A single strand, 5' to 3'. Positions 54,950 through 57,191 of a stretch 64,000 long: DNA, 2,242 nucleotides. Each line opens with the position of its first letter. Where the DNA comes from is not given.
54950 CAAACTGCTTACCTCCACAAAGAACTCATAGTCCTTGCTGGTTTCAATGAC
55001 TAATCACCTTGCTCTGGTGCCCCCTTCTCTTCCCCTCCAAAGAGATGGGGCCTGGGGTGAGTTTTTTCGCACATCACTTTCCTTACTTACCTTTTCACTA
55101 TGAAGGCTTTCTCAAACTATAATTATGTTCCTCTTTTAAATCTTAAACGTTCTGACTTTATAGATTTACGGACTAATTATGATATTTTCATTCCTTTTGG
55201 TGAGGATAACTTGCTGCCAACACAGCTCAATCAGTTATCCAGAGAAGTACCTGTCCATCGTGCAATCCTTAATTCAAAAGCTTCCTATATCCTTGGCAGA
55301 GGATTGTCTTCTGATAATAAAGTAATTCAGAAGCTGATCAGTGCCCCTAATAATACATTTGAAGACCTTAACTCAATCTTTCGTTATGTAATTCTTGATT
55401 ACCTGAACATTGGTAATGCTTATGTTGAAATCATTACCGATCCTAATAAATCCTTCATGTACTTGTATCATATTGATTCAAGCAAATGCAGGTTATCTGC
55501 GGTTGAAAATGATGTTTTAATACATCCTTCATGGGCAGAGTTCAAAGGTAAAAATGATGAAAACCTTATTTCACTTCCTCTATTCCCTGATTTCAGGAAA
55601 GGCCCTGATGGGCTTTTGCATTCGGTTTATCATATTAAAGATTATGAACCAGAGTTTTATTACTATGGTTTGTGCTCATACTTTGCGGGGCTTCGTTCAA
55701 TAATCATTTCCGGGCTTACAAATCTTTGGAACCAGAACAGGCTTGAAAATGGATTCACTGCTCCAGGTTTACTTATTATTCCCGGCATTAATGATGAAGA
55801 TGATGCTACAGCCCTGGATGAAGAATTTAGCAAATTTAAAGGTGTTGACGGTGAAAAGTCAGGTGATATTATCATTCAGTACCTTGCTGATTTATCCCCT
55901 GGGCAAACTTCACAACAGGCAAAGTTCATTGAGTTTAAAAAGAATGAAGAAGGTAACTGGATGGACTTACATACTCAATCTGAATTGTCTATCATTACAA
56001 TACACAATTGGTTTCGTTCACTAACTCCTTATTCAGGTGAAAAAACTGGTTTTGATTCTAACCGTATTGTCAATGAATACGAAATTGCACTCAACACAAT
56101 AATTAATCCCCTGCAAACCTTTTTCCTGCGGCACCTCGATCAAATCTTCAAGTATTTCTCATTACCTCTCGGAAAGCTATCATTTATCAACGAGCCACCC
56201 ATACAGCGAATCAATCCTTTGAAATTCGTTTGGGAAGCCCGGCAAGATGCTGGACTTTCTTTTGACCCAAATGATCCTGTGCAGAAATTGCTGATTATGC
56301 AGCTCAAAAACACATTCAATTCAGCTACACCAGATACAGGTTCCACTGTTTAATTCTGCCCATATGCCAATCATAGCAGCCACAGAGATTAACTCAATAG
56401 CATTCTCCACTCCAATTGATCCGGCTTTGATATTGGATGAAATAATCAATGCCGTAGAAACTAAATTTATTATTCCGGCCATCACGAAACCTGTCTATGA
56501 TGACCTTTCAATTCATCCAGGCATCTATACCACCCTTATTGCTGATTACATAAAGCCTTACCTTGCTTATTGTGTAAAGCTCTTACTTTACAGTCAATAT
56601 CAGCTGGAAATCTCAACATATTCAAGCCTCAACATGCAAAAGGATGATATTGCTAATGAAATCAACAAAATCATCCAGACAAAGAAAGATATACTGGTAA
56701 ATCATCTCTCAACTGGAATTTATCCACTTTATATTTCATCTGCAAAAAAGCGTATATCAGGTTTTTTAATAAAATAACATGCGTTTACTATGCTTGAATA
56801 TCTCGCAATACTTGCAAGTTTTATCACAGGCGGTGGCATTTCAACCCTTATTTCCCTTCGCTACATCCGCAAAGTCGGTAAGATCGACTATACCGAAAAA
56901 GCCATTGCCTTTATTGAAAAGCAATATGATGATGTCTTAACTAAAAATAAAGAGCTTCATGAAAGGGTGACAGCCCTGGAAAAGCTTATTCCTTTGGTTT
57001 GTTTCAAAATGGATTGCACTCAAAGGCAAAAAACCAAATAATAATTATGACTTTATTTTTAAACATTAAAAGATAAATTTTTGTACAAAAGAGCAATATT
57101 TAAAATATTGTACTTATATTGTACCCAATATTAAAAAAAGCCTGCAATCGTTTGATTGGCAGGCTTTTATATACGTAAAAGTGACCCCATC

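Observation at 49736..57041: Head-only morphogenesis module: candidate capsid-forming satellite or tail-less particle element in a Bacteroidota host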

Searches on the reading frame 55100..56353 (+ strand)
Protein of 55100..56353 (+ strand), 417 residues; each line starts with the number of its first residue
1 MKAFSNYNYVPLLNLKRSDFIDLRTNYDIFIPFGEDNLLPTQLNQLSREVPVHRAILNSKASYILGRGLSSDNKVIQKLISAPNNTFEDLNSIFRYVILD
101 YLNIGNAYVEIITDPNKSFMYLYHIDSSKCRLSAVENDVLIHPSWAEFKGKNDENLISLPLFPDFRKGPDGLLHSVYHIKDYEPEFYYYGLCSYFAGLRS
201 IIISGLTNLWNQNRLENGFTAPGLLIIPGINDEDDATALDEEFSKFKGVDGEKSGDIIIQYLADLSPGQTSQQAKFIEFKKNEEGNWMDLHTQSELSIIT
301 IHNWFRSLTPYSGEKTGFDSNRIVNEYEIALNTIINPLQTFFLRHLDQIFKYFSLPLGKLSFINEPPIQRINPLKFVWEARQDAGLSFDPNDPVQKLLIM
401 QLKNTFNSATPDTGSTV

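Call 7: search_protein_families(library=pfam, proteins=[window:55100-56353:+], max_evalue=0.1)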
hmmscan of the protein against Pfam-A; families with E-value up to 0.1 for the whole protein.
window:55100-56353:+ (417 aa): 2 families
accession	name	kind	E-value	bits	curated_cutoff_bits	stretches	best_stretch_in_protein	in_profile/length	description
PF04860.17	Phage_portal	-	3.7e-06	26.8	39.1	1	76-281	37-221/321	Phage portal protein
PF17107.11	SesA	-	0.023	15.3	26.3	1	34-98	19-84/122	N-terminal domain on NACHT_NTPase and P-loop NTPases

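Call 8: search_protein_families(library=phrogs, proteins=[window:55100-56353:+], max_evalue=0.1)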
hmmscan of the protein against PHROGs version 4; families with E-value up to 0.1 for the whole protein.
window:55100-56353:+ (417 aa): 4 families
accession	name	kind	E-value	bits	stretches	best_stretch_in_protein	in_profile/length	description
phrog_11226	-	head and packaging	2.2e-17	64.1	1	31-352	25-362/388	portal protein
phrog_12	-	head and packaging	3.5e-11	43.8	1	70-282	123-310/646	portal protein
phrog_68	-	head and packaging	1.5e-05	24.8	1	94-249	96-234/344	portal protein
phrog_33693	-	head and packaging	0.012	15.1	1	51-352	43-343/560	portal protein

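Call 14: search_dna_similar(query=window:55100-56353:+, collection=phages, mode=protein, max_evalue=0.001, max_rows=20)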
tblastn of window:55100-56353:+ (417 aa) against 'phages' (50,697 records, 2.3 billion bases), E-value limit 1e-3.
Records with a match: 15; places in all: 15; records where one place covers at least 80% of the query: 12.
Best place of each record, by identity: <60% 15.
By first word of the organism name: Streptomyces 12; Zymomonas 3.
By host as written in the record: Streptomyces lividans JI 1326 6; Streptomyces griseus ATCC 10137 6; - 3.
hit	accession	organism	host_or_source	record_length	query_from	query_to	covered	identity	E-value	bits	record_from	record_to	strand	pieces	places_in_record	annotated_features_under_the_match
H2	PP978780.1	Streptomyces phage WhereRU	Streptomyces lividans JI 1326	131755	67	416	84%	22.3%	1e-4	50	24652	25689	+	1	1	44: portal protein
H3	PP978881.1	Streptomyces phage Navo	Streptomyces lividans JI 1326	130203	67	416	84%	22.0%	6e-4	48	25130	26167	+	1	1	45: portal protein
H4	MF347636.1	Streptomyces phage NootNoot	Streptomyces griseus ATCC 10137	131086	67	416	84%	22.0%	6e-4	48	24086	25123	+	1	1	portal protein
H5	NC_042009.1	Streptomyces phage NootNoot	Streptomyces griseus ATCC 10137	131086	67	416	84%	22.0%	6e-4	48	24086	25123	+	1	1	portal protein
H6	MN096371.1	Streptomyces phage Braelyn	Streptomyces griseus ATCC 10137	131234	67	416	84%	22.0%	6e-4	48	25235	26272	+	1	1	46: portal protein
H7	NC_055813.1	Streptomyces phage Braelyn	Streptomyces griseus ATCC 10137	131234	67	416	84%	22.0%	6e-4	48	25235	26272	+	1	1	46: portal protein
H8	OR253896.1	Streptomyces phage Persimmon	Streptomyces lividans JI 1326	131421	67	416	84%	22.0%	6e-4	48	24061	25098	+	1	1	43: portal protein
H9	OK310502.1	Streptomyces phage Bartholomune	Streptomyces lividans JI 1326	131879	67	416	84%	22.0%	6e-4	48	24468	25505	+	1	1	45: portal protein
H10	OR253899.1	Streptomyces phage Liandry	Streptomyces lividans JI 1326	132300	67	416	84%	22.0%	6e-4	48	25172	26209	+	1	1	46: portal protein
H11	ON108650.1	Streptomyces phage Squillium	Streptomyces lividans JI 1326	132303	67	416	84%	22.0%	6e-4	48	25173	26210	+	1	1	46: portal protein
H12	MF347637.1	Streptomyces phage Paradiddles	Streptomyces griseus ATCC 10137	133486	67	416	84%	22.0%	6e-4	48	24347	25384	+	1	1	portal protein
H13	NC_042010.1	Streptomyces phage Paradiddles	Streptomyces griseus ATCC 10137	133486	67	416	84%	22.0%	6e-4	48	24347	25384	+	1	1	portal protein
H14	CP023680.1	Zymomonas mobilis subsp. mobilis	-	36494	94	248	37%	25.2%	4e-4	49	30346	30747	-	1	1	PBSX family phage portal protein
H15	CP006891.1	Zymomonas mobilis subsp. mobilis str. CP4 = NRRL B-14023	-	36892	94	248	37%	25.2%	4e-4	49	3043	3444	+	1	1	phage portal protein, PBSX family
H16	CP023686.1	Zymomonas mobilis subsp. mobilis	-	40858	94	248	37%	25.2%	4e-4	49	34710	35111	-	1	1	PBSX family phage portal protein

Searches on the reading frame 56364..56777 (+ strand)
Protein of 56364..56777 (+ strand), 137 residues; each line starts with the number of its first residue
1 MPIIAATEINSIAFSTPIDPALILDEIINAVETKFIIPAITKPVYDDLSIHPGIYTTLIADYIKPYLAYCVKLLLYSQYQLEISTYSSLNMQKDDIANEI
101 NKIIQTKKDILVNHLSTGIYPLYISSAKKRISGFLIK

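Call 7: search_protein_families(library=pfam, proteins=[window:56364-56777:+], max_evalue=0.1)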
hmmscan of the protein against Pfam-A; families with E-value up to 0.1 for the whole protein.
window:56364-56777:+ (137 aa): 2 families
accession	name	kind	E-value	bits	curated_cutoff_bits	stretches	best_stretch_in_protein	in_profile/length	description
PF18962.6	Por_Secre_tail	-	0.045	14.5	27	1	95-131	33-69/75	Secretion system C-terminal sorting domain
PF11060.13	DUF2861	-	0.069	13.1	25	1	81-129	110-158/267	Protein of unknown function (DUF2861)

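Call 8: search_protein_families(library=phrogs, proteins=[window:56364-56777:+], max_evalue=0.1)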
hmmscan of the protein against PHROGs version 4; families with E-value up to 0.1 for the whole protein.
window:56364-56777:+ (137 aa): 0 families

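Call 52: find_homologous_proteins(query=window:56364-56777:+, max_evalue=0.001)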
Query window:56364-56777:+ (137 aa): 81 proteins with E <= 0.001 among 101 candidates.
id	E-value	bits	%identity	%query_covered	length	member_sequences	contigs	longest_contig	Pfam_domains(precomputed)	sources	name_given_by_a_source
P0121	1.4e-77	276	96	100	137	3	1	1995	-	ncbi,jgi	-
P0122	2.4e-56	207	74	100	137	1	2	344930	-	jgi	-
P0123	5.0e-56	206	72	100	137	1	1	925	-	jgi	jgi:hypothetical protein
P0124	8.5e-56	205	72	100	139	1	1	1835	-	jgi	jgi:hypothetical protein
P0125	1.1e-54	202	70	99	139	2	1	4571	-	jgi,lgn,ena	-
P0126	5.2e-54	200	72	99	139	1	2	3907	-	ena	-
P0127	5.7e-54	200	71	99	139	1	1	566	-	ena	-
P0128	1.3e-53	198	71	99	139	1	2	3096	-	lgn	-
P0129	1.5e-53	198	69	99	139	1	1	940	-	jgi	jgi:hypothetical protein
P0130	1.3e-52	195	70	100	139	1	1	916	-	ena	-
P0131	2.5e-52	194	69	100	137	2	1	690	-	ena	-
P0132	3.1e-52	194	67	100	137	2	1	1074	-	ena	-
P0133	4.1e-52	194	68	100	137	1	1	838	-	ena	-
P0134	6.2e-52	193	67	100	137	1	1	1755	-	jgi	-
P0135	8.6e-52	192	67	100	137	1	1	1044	-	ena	-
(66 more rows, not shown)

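Call 57: predict_structure(alignment_id=A3)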
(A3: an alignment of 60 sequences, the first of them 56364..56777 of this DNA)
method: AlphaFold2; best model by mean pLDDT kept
length: 137 residues; sequences in the alignment: 60
mean_pLDDT: 62.6   pTM: 0.46
mean pLDDT of the five models: 62.6, 59.2, 58.0, 57.7, 56.6
residues with pLDDT >= 90: 0; 70-90: 38; 50-70: 87; < 50: 12
segments of 3 or more residues with pLDDT < 50: 128-130, 135-137
pLDDT, mean of each block of 10 residues (from residue 1): 53 53 63 71 72 69 71 64 51 60 72 68 57 50
secondary structure, 60 per line:
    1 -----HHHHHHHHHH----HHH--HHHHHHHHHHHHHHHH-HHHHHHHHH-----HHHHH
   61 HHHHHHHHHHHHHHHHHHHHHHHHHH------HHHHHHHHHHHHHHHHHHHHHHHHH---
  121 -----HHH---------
elements in order: H6-15 H25-40 H42-50 H56-86 H93-117

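Call 65: fold_search(model_id=the predicted structure, library=pdb)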
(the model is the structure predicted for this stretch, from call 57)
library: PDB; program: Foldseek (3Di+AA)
matches with E <= 10: 7; with E <= 0.001: 0
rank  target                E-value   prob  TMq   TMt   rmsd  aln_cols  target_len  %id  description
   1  8pnj                  7.0e+00  0.03  0.21  0.09  15.4       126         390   10  Chorismate mutase (released 2024-07-10)
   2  8rz0_C                7.8e+00  0.05  0.24  0.29  10.7        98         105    9  Synthetic immunogen RH5-34EM bound to monoclonal antibody R5.016 (released 2024-07-17)
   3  7m33_D                8.3e+00  0.09  0.38  0.09  15.1       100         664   15  The structure of Bacillus subtilis BmrCD in the inward-facing conformation bound to Hoechst-33342 and ATP (released 2022-01-05)
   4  7vqu                  8.8e+00  0.02  0.17  0.05  21.4       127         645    9  Crystal structure of LSD1 in complex with compound S1427 (released 2022-06-01)
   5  6y1y_B                9.3e+00  0.03  0.23  0.24  22.5       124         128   15  CheA dimerization domain of Treponema denticola (released 2020-10-28)
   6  9fqr_FO               9.9e+00  0.06  0.31  0.37  17.0       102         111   17  96-nm repeat of axonemal doublet microtubules from bovine sperm (released 2025-03-26)
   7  1y2o_A                9.9e+00  0.04  0.27  0.18  22.5       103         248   14  Structure of N-terminal domain IRSp53/BAIAP2 (released 2005-02-15)

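Call 123: search_solved_structures(query=A3, max_evalue=10)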
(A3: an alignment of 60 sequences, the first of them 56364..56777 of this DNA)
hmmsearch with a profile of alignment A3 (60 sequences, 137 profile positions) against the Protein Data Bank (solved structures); distinct sequences matched with E-value up to 10: 1.
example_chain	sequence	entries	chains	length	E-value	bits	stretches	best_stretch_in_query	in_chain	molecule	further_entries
8odz_D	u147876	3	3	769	0.44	13.8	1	47-110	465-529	Interleukin-12 receptor subunit beta-2,Calmodulin-1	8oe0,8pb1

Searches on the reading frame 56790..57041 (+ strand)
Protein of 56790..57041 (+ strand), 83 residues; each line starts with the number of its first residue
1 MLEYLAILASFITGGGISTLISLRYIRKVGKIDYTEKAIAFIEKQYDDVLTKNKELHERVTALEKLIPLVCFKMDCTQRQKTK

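Call 7: search_protein_families(library=pfam, proteins=[window:56790-57041:+], max_evalue=0.1)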
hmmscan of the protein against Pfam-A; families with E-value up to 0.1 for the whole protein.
window:56790-57041:+ (83 aa): 0 families

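Call 8: search_protein_families(library=phrogs, proteins=[window:56790-57041:+], max_evalue=0.1)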
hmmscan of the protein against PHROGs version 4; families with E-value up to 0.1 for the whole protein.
window:56790-57041:+ (83 aa): 1 family
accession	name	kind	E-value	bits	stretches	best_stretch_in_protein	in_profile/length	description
phrog_20025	-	unknown function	0.0043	18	1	42-82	31-71/72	-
